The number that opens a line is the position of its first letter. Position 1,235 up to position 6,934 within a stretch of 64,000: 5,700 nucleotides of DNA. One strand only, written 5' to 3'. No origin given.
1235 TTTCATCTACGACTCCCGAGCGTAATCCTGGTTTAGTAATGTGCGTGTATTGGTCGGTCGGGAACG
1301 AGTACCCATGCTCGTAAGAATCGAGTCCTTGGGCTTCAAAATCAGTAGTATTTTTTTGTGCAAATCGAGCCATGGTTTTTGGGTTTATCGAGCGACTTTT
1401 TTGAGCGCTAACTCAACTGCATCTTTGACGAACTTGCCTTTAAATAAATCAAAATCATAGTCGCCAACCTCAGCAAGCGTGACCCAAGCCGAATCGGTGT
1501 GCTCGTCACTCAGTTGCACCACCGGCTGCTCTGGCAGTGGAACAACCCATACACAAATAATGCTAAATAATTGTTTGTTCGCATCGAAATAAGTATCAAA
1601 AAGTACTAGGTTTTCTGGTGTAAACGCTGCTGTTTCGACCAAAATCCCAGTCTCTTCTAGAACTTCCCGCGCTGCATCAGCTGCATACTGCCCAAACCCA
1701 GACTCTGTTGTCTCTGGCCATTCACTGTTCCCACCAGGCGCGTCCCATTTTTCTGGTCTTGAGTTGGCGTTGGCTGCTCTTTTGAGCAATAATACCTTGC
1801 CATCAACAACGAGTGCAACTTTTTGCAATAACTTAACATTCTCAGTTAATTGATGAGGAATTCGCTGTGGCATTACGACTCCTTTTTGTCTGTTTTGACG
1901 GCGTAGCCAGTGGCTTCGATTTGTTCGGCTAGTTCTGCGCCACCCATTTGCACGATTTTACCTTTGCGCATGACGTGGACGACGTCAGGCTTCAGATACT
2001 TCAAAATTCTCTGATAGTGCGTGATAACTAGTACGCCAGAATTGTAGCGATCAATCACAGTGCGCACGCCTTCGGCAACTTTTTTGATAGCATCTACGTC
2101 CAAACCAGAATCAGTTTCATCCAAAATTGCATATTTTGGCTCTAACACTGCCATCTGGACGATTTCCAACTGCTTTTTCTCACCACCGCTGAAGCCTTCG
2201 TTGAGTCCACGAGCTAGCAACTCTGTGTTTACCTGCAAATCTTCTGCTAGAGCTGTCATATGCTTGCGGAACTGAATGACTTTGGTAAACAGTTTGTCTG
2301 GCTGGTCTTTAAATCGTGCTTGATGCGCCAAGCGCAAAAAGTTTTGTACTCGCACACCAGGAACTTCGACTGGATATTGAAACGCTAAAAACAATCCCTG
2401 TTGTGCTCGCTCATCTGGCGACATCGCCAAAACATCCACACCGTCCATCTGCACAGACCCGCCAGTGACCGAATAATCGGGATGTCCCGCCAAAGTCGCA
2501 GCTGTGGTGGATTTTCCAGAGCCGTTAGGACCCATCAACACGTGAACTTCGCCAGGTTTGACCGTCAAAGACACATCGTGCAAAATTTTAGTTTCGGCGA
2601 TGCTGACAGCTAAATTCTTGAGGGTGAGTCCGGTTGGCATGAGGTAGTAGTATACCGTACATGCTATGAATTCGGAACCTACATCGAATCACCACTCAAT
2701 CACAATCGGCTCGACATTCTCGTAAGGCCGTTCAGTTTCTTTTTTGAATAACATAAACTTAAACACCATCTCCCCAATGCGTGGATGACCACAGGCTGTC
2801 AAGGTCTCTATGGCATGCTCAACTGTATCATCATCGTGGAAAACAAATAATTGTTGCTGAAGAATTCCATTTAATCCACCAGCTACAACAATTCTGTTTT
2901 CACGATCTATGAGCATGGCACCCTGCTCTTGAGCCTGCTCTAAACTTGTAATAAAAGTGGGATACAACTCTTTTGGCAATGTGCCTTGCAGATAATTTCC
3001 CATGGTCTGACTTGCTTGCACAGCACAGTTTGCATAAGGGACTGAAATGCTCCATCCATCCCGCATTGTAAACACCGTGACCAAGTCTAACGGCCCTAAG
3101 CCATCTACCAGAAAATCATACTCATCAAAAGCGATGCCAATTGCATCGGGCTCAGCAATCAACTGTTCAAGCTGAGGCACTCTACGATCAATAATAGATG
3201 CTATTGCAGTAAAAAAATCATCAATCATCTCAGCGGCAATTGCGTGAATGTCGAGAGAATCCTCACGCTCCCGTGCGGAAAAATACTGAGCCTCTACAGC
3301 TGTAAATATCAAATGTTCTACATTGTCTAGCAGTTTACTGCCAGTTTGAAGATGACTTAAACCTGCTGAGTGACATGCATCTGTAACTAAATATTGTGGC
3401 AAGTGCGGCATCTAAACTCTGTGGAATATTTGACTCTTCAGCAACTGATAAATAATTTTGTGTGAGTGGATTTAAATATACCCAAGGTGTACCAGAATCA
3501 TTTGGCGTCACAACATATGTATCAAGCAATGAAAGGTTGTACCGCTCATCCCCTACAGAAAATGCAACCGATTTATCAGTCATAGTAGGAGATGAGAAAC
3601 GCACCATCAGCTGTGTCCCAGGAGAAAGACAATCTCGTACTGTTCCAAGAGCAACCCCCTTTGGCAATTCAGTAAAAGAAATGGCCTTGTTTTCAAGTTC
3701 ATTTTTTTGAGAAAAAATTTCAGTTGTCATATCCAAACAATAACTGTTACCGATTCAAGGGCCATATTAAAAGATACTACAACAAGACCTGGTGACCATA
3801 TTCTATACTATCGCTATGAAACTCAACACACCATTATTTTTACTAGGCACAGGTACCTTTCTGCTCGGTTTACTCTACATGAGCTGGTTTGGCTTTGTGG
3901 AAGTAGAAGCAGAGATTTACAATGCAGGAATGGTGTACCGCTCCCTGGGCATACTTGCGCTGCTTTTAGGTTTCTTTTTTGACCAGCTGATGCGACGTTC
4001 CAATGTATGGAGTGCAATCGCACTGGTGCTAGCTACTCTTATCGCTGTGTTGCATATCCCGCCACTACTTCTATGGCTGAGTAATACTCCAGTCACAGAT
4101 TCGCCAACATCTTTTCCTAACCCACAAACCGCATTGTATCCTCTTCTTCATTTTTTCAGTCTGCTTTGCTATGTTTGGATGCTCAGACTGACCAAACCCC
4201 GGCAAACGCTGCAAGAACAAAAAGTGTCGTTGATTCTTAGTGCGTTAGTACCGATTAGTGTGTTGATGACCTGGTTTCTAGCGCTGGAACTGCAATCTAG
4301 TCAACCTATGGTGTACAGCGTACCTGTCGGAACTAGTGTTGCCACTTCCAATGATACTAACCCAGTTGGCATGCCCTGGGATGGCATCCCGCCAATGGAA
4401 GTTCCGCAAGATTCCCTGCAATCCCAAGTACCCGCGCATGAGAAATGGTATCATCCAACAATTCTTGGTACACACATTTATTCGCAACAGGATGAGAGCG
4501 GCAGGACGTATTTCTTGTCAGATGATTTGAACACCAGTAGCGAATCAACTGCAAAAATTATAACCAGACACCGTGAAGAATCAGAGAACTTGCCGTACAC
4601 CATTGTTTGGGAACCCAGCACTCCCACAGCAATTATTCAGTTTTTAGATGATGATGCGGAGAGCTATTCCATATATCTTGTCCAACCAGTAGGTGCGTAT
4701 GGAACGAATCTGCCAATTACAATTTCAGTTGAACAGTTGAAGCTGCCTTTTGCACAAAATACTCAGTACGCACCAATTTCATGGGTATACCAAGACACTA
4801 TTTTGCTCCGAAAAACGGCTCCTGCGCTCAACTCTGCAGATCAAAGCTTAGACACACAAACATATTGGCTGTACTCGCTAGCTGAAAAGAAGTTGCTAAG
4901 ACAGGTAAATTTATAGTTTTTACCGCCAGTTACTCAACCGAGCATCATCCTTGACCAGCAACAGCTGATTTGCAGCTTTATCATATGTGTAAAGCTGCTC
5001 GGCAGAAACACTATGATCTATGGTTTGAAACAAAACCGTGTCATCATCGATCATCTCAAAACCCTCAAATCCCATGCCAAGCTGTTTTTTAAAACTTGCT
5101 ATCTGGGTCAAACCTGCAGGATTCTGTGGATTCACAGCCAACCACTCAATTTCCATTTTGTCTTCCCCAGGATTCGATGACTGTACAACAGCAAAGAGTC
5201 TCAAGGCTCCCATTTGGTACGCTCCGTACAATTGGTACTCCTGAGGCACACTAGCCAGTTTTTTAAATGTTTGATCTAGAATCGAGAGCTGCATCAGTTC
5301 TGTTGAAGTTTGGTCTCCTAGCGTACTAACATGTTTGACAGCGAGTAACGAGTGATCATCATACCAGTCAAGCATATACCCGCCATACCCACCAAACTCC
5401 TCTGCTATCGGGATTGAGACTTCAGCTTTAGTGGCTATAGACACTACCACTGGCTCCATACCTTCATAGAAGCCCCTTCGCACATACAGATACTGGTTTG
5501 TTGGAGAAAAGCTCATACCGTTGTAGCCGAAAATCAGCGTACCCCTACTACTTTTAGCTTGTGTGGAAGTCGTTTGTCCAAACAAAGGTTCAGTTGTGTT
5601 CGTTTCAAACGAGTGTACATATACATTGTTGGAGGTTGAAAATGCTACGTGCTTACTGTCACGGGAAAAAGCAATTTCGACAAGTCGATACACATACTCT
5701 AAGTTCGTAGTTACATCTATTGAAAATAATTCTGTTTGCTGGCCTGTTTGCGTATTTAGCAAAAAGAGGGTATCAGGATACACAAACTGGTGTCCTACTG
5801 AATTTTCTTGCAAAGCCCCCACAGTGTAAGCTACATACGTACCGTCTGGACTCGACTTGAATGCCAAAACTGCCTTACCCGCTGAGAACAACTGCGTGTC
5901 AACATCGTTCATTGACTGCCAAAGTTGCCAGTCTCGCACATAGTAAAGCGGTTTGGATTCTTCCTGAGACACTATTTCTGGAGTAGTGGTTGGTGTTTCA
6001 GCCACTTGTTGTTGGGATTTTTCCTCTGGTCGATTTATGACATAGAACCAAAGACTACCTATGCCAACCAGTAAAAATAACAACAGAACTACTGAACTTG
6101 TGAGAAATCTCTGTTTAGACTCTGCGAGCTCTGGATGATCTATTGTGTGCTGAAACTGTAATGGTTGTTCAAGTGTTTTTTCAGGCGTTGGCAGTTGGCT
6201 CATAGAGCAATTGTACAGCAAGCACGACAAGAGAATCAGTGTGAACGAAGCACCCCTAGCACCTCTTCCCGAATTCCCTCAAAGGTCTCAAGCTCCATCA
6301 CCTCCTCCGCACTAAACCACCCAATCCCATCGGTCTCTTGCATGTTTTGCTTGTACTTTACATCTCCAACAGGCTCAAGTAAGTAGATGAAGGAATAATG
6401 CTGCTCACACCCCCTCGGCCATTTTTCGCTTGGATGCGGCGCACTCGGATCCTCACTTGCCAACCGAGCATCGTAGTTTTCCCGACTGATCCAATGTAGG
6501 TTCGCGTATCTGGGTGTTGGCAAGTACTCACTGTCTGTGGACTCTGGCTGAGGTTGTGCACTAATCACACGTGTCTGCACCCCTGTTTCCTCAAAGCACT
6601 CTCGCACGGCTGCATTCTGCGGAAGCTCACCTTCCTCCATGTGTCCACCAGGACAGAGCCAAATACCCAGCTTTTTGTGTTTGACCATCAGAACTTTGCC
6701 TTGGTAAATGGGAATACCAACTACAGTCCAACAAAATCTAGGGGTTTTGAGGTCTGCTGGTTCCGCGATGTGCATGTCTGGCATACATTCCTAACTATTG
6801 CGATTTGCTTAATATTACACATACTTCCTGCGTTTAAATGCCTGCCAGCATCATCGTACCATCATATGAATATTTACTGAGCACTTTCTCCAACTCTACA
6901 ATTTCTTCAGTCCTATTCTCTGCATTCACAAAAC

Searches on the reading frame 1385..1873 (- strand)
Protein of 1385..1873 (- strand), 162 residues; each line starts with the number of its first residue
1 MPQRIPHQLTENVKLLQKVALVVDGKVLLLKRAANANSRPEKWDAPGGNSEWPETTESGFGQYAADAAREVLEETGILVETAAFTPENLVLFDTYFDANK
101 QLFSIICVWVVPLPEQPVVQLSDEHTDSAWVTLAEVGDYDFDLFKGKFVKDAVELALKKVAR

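Call 83: search_protein_families(library=pfam, proteins=[window:1385-1873:-], max_evalue=0.0001)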
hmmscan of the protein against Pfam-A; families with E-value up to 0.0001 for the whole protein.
window:1385-1873:- (162 aa): 1 family
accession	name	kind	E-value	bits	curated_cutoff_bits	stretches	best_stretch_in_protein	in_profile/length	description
PF00293.34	NUDIX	-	1.1e-11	45.4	21.1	1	21-150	9-132/134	NUDIX domain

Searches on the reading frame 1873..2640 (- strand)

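Call 83: search_protein_families(library=pfam, proteins=[window:1873-2640:-], max_evalue=0.0001)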
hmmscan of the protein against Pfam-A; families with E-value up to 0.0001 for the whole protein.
window:1873-2640:- (255 aa): 2 families
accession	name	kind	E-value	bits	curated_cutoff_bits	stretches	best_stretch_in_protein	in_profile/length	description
PF00005.33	ABC_tran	-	9.7e-22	78.5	25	1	20-176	1-135/137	ABC transporter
PF02463.25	SMC_N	-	4e-07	30.1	40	0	149-216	136-205/220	RecF/RecN/SMC N terminal domain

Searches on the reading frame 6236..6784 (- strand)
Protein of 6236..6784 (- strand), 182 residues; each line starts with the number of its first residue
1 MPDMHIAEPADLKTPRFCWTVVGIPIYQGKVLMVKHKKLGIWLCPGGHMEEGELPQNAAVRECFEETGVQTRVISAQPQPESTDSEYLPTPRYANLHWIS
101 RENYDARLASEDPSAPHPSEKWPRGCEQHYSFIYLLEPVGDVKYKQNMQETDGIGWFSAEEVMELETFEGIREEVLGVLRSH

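Call 83: search_protein_families(library=pfam, proteins=[window:6236-6784:-], max_evalue=0.0001)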
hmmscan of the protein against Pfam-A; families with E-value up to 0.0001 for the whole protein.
window:6236-6784:- (182 aa): 1 family
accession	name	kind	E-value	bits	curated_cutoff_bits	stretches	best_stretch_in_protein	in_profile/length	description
PF00293.34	NUDIX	-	3.1e-17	63.3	21.1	1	21-86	5-78/134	NUDIX domain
